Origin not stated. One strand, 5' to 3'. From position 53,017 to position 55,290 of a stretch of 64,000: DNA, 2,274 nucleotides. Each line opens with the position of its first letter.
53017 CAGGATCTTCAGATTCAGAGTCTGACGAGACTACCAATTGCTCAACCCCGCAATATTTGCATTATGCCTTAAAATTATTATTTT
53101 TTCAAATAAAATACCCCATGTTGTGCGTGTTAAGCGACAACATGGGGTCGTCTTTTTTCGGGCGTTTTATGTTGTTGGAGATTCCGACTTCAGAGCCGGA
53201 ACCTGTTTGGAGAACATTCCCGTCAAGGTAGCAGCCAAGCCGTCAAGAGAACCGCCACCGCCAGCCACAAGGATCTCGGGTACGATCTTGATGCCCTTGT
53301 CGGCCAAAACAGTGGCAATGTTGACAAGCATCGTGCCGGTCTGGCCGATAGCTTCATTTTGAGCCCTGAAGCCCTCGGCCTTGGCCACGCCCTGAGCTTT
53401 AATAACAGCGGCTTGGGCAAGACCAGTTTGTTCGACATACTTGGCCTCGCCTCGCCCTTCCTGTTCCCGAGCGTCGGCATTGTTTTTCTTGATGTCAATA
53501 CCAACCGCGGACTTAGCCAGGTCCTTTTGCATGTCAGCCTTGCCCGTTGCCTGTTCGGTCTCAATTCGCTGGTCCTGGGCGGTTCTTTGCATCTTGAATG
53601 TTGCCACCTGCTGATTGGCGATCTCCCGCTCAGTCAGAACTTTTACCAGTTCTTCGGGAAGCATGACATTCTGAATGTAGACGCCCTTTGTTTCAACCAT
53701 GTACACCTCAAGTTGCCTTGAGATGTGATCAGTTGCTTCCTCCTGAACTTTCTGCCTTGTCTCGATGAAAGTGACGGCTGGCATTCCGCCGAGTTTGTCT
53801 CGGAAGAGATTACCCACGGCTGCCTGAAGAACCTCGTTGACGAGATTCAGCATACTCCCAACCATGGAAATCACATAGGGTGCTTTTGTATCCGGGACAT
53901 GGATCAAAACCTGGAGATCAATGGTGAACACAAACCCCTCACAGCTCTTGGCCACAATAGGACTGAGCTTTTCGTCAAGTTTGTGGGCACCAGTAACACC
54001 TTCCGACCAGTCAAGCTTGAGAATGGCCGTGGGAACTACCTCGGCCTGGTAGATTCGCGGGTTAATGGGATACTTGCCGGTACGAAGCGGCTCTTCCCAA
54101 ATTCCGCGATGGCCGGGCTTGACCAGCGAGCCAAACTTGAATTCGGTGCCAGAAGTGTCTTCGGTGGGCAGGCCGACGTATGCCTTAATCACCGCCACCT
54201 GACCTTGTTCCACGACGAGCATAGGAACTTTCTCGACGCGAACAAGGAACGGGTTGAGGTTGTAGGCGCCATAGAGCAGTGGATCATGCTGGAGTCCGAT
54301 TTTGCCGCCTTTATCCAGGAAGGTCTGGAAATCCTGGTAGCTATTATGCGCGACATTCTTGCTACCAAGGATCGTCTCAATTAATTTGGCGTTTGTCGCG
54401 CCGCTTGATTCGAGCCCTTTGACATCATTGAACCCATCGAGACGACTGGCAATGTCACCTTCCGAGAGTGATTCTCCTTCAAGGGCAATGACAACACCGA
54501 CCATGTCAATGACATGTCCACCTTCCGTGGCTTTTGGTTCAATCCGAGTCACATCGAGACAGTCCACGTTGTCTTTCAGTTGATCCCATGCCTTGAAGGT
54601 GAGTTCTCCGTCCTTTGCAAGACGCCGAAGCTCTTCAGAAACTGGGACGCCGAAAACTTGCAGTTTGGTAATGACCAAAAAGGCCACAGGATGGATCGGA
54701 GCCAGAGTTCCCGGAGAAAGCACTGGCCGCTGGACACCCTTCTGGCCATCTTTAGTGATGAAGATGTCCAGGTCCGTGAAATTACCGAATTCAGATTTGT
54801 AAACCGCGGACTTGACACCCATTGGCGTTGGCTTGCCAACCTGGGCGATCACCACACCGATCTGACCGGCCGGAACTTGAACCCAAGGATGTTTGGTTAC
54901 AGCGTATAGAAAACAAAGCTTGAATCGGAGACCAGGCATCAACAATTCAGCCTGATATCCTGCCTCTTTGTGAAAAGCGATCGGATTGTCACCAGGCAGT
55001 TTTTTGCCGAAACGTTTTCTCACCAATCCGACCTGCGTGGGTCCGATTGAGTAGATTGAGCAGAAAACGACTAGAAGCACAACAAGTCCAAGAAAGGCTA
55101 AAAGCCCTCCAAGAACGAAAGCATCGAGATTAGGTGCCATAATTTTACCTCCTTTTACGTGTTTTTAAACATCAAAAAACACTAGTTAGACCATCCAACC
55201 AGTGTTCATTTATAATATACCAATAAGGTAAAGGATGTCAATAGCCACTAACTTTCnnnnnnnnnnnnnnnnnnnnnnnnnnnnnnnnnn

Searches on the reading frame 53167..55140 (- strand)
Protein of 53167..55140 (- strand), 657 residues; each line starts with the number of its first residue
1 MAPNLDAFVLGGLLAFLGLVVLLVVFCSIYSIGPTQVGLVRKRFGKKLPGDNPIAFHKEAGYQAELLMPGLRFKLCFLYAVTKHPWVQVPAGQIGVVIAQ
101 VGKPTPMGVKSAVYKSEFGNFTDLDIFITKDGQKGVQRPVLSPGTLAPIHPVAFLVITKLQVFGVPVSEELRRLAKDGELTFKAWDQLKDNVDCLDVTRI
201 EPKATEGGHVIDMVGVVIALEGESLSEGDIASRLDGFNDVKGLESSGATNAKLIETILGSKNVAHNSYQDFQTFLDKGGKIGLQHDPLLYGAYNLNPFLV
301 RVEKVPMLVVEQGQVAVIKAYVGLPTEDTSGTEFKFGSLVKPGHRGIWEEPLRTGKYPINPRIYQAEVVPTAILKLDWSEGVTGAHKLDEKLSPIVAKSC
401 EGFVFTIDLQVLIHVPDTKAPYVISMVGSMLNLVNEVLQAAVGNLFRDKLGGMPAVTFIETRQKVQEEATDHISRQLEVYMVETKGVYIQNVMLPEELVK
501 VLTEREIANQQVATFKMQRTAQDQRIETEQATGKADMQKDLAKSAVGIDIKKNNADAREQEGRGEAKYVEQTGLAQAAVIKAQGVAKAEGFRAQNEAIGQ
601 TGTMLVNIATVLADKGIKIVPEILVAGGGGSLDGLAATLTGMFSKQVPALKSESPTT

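Call 41: search_protein_families(library=pfam, proteins=[window:53167-55140:-], max_evalue=0.00001)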
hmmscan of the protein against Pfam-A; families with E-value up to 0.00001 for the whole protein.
window:53167-55140:- (657 aa): 1 family
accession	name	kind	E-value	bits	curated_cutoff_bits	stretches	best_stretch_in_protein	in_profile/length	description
PF01145.31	Band_7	-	7.7e-15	55.8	23.6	1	309-528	2-171/176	SPFH domain / Band 7 family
